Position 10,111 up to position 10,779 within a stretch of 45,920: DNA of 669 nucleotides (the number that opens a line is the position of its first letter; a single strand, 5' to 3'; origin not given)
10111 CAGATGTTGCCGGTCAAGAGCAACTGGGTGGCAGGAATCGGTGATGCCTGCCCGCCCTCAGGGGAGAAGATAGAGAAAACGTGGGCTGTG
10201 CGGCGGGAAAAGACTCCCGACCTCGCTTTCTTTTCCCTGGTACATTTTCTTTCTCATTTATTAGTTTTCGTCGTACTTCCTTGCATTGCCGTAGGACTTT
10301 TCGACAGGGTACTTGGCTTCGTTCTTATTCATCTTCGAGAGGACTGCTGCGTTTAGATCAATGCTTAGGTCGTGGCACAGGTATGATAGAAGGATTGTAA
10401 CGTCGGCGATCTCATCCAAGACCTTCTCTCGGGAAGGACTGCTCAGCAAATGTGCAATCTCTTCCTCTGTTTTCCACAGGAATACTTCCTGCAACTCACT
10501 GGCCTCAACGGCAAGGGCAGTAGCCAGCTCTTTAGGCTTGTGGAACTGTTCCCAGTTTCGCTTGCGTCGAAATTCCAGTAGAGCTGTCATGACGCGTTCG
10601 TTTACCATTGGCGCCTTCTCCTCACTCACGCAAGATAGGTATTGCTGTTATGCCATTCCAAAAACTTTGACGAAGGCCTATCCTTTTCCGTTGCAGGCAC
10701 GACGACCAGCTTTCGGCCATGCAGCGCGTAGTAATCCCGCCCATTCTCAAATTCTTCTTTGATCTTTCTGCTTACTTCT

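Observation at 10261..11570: Coupled HNH endonuclease + MazG-like nucleotide pyrophosphohydrolase: candidate two-gene defence module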

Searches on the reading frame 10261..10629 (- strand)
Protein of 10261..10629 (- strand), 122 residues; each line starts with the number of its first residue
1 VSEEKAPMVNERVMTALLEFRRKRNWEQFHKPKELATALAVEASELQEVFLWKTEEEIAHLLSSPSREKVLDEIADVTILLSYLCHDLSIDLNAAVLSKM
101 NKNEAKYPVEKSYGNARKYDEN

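Call 3: search_protein_families(library=pfam, proteins=[window:10261-10629:-], max_evalue=0.1)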
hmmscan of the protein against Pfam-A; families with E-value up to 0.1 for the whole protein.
window:10261-10629:- (122 aa): 3 families
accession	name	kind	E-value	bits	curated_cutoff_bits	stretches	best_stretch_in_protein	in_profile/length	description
PF12643.12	MazG-like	-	3.4e-16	59.7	27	1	40-121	4-84/85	MazG-like family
PF06940.17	DUF1287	-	0.075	13.2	25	0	86-115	44-71/163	Domain of unknown function (DUF1287)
PF01503.22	PRA-PH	-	0.08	13.8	21.3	0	50-94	30-77/86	Phosphoribosyl-ATP pyrophosphohydrolase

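Call 4: search_protein_families(library=padloc, proteins=[window:10261-10629:-], max_evalue=0.1)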
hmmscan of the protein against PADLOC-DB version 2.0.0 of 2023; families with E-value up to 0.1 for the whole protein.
window:10261-10629:- (122 aa): 0 families

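Call 5: search_protein_families(library=ncbifam, proteins=[window:10261-10629:-], max_evalue=0.1)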
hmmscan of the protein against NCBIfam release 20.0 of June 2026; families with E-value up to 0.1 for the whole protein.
window:10261-10629:- (122 aa): 0 families

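Call 7: search_solved_structures(query=window:10261-10629:-, max_evalue=1, show_alignments=2)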
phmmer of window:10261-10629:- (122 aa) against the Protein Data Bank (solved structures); distinct sequences matched with E-value up to 1: 8.
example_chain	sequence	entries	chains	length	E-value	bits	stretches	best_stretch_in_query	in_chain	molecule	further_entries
6sqw_A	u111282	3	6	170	1.9e-19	72.9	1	16-120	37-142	dCTP pyrophosphatase 1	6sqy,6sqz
2a3q_A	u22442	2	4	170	2e-19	72.9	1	16-120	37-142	hypothetical protein | Protein RS21-C6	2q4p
4qgp_A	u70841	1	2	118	1.1e-17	67.2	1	11-111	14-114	pyrophosphatase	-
7mu5_A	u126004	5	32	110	8.9e-17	64.3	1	15-108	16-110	dCTP pyrophosphatase 1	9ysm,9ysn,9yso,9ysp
2oie_A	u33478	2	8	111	1.7e-14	57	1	15-103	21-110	RS21-C6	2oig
4dk4_A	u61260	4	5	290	0.052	16.8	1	23-77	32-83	Deoxyuridine triphosphatase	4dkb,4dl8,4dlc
4dk2_A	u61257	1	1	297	0.054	16.7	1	23-77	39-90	Deoxyuridine triphosphatase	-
7ody_A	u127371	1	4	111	0.37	14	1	53-107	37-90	MazG-like pyrophosphohydrolase (MazZ)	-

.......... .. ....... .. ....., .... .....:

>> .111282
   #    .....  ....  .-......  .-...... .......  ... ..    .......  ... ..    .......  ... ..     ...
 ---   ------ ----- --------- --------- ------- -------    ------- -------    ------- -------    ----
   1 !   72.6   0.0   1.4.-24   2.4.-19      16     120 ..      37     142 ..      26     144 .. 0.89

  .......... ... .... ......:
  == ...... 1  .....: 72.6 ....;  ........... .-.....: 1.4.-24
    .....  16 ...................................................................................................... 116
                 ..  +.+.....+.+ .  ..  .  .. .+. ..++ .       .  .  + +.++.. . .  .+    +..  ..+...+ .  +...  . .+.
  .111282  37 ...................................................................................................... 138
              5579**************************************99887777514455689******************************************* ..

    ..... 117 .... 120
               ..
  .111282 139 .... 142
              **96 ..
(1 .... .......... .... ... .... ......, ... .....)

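Call 13: find_homologous_proteins(query=window:10261-10629:-)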
Query window:10261-10629:- (122 aa): 1036 proteins with E <= 0.001 among 1049 candidates; the best 120 are listed.
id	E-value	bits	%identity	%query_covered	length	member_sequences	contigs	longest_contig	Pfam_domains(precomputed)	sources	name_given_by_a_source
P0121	2.2e-66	239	90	100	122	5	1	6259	PF12643.13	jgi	jgi:NTP pyrophosphatase (non-canonical NTP hydrolase)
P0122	5.6e-65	234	89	99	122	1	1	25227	PF12643.13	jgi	jgi:NTP pyrophosphatase (non-canonical NTP hydrolase)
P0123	4.7e-64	231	89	100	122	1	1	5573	PF12643.13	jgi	jgi:NTP pyrophosphatase (non-canonical NTP hydrolase)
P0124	1.0e-62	227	86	100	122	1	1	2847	PF12643.13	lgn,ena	-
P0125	1.1e-62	227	85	100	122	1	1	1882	PF12643.13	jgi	jgi:NTP pyrophosphatase (non-canonical NTP hydrolase)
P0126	5.2e-62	224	84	100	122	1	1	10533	PF12643.13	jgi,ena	jgi:NTP pyrophosphatase (non-canonical NTP hydrolase)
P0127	2.3e-61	222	89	94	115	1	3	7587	PF12643.13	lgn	-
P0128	3.1e-61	222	88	94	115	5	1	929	PF12643.13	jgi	jgi:NTP pyrophosphatase (non-canonical NTP hydrolase)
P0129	3.1e-61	222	89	94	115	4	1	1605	PF12643.13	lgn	-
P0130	5.8e-61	221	82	100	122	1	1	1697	PF12643.13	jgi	jgi:NTP pyrophosphatase (non-canonical NTP hydrolase)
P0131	6.9e-61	221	89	94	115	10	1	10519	PF12643.13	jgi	-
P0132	7.9e-61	221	90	94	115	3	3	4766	PF12643.13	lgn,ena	-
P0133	1.2e-60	220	89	94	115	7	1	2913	PF12643.13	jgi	jgi:NTP pyrophosphatase (non-canonical NTP hydrolase)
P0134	1.9e-60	219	89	94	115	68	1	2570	PF12643.13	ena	-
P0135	3.0e-60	219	87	94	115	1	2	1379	PF12643.13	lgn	-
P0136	5.5e-60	218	88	93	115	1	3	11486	PF12643.13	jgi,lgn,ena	-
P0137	2.4e-59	216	86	94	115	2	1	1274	PF12643.13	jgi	jgi:NTP pyrophosphatase (non-canonical NTP hydrolase)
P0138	2.7e-59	216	86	94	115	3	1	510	PF12643.13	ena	-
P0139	3.9e-59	215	87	94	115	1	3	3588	PF12643.13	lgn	-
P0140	4.5e-59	215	85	94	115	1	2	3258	PF12643.13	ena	-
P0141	5.7e-59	215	81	100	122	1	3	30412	PF12643.13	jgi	jgi:NTP pyrophosphatase (non-canonical NTP hydrolase)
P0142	6.1e-59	215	84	94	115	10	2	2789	PF12643.13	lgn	-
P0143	7.8e-59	214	86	94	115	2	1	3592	PF12643.13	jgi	jgi:NTP pyrophosphatase (non-canonical NTP hydrolase)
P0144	1.0e-58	214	87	93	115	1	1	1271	PF12643.13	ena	-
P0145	4.7e-58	212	85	94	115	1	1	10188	PF12643.13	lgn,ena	-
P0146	7.1e-58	211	85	94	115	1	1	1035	PF12643.13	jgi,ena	-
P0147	1.3e-57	210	83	94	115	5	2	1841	PF12643.13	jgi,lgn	-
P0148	2.5e-57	209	83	94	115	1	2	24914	PF12643.13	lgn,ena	-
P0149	1.2e-56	207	83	94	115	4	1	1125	PF12643.13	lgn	-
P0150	2.6e-56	206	82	94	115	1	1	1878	PF12643.13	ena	-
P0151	3.0e-56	206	81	94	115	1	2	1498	PF12643.13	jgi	jgi:NTP pyrophosphatase (non-canonical NTP hydrolase)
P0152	5.0e-56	205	83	93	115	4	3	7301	PF12643.13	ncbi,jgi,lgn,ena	jgi:NTP pyrophosphatase (non-canonical NTP hydrolase)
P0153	7.5e-56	205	82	94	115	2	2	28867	PF12643.13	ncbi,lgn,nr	ncbi:MAG TPA: nucleotide pyrophosphohydrolase [Nitrospiraceae bacterium]|nr:nucleotide pyrophosphohy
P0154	7.5e-56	205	83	94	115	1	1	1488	PF12643.13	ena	-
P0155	1.4e-55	204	83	93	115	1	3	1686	PF12643.13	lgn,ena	-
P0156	1.5e-55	204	81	94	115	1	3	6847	PF12643.13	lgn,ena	-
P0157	2.2e-55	203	82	94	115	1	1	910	PF12643.13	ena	-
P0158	2.2e-55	203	82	94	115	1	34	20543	PF12643.13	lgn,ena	-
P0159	2.2e-55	203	82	94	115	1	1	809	PF12643.13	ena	-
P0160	4.9e-55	202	83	94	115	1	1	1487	PF12643.13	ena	-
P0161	4.9e-55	202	83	94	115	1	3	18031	PF12643.13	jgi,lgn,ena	jgi:NTP pyrophosphatase (non-canonical NTP hydrolase)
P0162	5.8e-55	202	79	94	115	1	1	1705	PF12643.13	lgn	-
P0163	8.1e-55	201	81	94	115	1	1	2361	PF12643.13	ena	-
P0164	1.0e-54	201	80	94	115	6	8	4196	PF12643.13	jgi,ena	-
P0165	1.1e-54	201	78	94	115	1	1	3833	PF12643.13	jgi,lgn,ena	-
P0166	1.2e-54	201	77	94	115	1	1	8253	PF12643.13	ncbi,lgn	-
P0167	4.1e-54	199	80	93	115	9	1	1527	PF12643.13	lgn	-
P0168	6.0e-54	199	79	94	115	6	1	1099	PF12643.13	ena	-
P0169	7.1e-54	198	81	93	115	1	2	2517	PF12643.13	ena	-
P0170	7.4e-54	198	80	93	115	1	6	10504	PF12643.13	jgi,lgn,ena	jgi:NTP pyrophosphatase (non-canonical NTP hydrolase)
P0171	7.9e-54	198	81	93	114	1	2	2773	PF12643.13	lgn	-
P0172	1.0e-53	198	80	93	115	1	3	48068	PF12643.13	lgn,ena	-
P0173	1.3e-53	197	77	94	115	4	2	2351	PF12643.13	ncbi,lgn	-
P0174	1.3e-53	197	76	98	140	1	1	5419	PF12643.13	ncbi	ncbi:MAG: nucleotide pyrophosphohydrolase [Nitrospiraceae bacterium]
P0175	1.4e-53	197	80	94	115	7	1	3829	PF12643.13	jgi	jgi:NTP pyrophosphatase (non-canonical NTP hydrolase)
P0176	1.5e-53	197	80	93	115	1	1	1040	PF12643.13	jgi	-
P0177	1.7e-53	197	80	94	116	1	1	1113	PF12643.13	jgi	jgi:NTP pyrophosphatase (non-canonical NTP hydrolase)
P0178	2.7e-53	196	78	94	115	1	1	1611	PF12643.13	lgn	-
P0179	3.9e-53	196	78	93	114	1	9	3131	PF12643.13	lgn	-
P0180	5.5e-53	195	77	93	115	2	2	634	PF12643.13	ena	-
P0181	5.7e-53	195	80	93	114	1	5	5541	PF12643.13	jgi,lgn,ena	jgi:NTP pyrophosphatase (non-canonical NTP hydrolase)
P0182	1.0e-52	195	79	93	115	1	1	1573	PF12643.13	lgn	-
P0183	1.5e-52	194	77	94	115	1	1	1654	PF12643.13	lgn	-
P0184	2.6e-52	193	78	93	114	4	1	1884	PF12643.13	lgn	-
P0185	2.9e-52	193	78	94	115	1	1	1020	PF12643.13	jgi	jgi:NTP pyrophosphatase (non-canonical NTP hydrolase)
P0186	4.1e-52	193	77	94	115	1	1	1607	PF12643.13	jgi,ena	-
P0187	5.4e-52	192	78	93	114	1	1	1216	PF12643.13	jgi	jgi:NTP pyrophosphatase (non-canonical NTP hydrolase)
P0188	6.3e-52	192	82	89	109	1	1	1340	PF12643.13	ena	-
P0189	6.6e-52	192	78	93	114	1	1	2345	PF12643.13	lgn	-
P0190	7.4e-52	192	75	93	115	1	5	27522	PF12643.13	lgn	-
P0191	8.6e-52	192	76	93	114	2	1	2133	PF12643.13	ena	-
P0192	9.8e-52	191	76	94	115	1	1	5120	PF12643.13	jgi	jgi:NTP pyrophosphatase (non-canonical NTP hydrolase)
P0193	1.0e-51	191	76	93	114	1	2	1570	PF12643.13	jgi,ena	-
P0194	1.3e-51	191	78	93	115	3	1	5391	PF12643.13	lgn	-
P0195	1.6e-51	191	80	89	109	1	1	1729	PF12643.13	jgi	jgi:NTP pyrophosphatase (non-canonical NTP hydrolase)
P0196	1.6e-51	191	76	93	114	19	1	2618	PF12643.13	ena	-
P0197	2.4e-51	190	77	93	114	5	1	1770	PF12643.13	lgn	-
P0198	2.5e-51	190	77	94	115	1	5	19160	PF12643.13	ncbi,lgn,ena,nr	ncbi:MAG: nucleotide pyrophosphohydrolase [Fimbriimonadaceae bacterium]|nr:nucleotide pyrophosphohyd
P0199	2.7e-51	190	77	93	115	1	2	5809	PF12643.13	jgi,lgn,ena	-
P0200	2.7e-51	190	76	93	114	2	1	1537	PF12643.13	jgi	jgi:NTP pyrophosphatase (non-canonical NTP hydrolase)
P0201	3.3e-51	190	75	93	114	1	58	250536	PF12643.13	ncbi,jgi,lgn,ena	jgi:NTP pyrophosphatase (non-canonical NTP hydrolase)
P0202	3.4e-51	190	75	93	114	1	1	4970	PF12643.13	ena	-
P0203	3.5e-51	190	76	93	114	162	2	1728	PF12643.13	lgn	-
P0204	3.6e-51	190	77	93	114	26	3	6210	PF12643.13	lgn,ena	-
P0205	3.7e-51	190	76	93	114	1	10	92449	PF12643.13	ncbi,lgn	-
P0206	3.9e-51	189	76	93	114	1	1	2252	PF12643.13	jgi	jgi:NTP pyrophosphatase (non-canonical NTP hydrolase)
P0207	4.7e-51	189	77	93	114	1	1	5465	PF12643.13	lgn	-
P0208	5.4e-51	189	75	93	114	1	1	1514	PF12643.13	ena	-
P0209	5.6e-51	189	75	93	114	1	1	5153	PF12643.13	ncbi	-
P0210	7.2e-51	189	78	93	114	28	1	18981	PF12643.13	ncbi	-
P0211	8.0e-51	188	76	93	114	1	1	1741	PF12643.13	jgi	jgi:NTP pyrophosphatase (non-canonical NTP hydrolase)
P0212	8.2e-51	188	75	93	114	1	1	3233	PF12643.13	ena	-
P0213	8.4e-51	188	75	93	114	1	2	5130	PF12643.13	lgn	-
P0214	8.8e-51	188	75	93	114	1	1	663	PF12643.13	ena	-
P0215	9.3e-51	188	75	93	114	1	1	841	PF12643.13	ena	-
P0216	9.3e-51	188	75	93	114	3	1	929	PF12643.13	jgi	-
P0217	1.1e-50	188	76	93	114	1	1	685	PF12643.13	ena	-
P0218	1.1e-50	188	77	93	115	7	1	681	PF12643.13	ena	-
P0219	1.1e-50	188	76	93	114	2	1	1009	PF12643.13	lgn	-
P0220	1.2e-50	188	77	93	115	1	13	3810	PF12643.13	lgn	-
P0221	1.3e-50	188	76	93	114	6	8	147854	PF12643.13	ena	-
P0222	1.4e-50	188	76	93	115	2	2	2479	PF12643.13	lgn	-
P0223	1.4e-50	188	76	93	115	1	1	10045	PF12643.13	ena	-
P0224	1.7e-50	187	75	93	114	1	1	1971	PF12643.13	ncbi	-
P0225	1.8e-50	187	76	93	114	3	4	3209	PF12643.13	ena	-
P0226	1.9e-50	187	74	93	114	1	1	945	PF12643.13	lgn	-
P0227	2.1e-50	187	75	93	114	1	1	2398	PF12643.13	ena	-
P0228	2.3e-50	187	74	93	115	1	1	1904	PF12643.13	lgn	-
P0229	2.3e-50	187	75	93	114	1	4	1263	PF12643.13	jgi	jgi:NTP pyrophosphatase (non-canonical NTP hydrolase)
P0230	3.3e-50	186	75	93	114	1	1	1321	PF12643.13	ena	-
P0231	3.3e-50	186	76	93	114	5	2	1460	PF12643.13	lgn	-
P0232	3.5e-50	186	76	93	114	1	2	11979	PF12643.13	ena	-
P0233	4.1e-50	186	73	94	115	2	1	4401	PF12643.13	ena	-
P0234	4.4e-50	186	76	93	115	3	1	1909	PF12643.13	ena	-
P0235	4.5e-50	186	74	93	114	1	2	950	PF12643.13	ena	-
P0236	4.6e-50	186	74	93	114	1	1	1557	PF12643.13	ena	-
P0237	4.8e-50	186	75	93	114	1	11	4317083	PF12643.13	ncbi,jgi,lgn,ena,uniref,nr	ncbi:conserved protein of unknown function, putative Pyrophosphohydrolase [Nitrospira defluvii]|jgi:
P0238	5.2e-50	186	75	93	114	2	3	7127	PF12643.13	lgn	-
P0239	5.7e-50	186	75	93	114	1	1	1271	PF12643.13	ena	-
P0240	5.7e-50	186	76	93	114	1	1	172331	PF12643.13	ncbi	ncbi:MAG: nucleotide pyrophosphohydrolase [Nitrospira sp.]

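Call 22: find_encoding_contigs(protein=P0237, flank=5000, max_places=4)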
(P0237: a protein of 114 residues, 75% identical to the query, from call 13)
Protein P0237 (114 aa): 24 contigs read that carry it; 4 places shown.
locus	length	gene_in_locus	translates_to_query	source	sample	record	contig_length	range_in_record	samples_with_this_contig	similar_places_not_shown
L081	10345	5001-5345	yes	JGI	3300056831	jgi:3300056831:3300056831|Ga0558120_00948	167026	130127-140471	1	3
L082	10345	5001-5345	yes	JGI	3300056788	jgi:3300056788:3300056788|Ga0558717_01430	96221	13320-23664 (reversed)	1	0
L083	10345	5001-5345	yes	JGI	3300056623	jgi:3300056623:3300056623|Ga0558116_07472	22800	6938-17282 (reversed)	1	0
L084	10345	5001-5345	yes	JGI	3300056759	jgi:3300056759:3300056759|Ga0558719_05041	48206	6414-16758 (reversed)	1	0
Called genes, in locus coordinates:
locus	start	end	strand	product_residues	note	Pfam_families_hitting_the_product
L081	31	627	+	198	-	PF01066:CDP-OH_P_transf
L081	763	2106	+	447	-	PF01654:Cyt_bd_oxida_I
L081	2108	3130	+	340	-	PF02322:Cyt_bd_oxida_II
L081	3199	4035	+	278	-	PF01797:Y1_Tnp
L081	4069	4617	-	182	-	-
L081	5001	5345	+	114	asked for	PF12643:MazG-like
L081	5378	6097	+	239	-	PF11769:DUF3313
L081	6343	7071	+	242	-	PF19583:ODP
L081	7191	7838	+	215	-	PF11845:Tll0287-like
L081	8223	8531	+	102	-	-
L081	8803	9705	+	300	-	PF00561:Abhydrolase_1, PF12146:Hydrolase_4, PF12697:Abhydrolase_6, PF03096:Ndr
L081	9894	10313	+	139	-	-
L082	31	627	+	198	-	PF01066:CDP-OH_P_transf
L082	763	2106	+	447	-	PF01654:Cyt_bd_oxida_I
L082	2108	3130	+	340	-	PF02322:Cyt_bd_oxida_II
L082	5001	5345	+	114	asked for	PF12643:MazG-like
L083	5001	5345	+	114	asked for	PF12643:MazG-like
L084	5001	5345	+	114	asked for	PF12643:MazG-like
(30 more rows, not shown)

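Call 24: find_related_loci(query=A2, collection=metagenome_contigs, flank=4000)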
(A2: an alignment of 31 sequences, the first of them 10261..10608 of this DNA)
Query A2 (115 aa) in metagenome_contigs; peptide patterns used: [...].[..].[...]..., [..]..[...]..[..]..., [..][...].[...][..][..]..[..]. (x = any residue, [..] = any of these).
600 stretches matched a pattern (row limit reached: there are more); 590 encode a relative of the query (tblastn E <= 1e-3); the best 80 are kept; 80 distinct loci.
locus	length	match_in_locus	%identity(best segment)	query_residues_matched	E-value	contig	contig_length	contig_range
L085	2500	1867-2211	87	1-115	2e-67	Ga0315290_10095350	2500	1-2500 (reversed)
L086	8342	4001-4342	77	1-114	5e-57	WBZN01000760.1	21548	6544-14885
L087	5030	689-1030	75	1-114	1e-56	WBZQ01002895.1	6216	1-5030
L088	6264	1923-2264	55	1-114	1e-39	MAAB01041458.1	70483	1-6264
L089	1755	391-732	52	1-114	5e-38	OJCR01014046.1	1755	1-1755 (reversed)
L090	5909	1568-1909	50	1-114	4e-38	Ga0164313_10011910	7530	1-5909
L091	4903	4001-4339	53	1-114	2e-37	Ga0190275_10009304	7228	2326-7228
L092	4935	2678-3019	53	1-114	1e-36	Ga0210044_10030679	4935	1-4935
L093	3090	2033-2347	51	10-114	1e-34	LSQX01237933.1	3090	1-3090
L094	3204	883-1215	50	1-112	1e-33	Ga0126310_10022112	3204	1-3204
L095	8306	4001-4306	54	10-112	1e-33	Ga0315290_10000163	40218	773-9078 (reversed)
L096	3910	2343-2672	51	1-111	4e-33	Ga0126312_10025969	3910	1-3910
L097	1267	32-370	46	1-114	4e-33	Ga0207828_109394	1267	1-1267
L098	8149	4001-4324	52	6-113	9e-33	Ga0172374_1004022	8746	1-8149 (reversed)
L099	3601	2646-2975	50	4-114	3e-32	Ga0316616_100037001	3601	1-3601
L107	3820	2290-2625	42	2-114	4e-29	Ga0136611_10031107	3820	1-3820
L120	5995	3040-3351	47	4-114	1e-27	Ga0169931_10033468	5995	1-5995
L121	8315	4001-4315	46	3-114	1e-27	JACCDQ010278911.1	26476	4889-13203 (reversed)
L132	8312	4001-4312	46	4-114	5e-27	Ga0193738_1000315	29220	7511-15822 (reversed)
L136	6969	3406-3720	43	3-114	1e-26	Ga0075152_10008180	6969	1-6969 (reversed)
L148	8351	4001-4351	43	1-112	3e-26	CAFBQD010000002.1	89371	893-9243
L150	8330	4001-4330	48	4-114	3e-26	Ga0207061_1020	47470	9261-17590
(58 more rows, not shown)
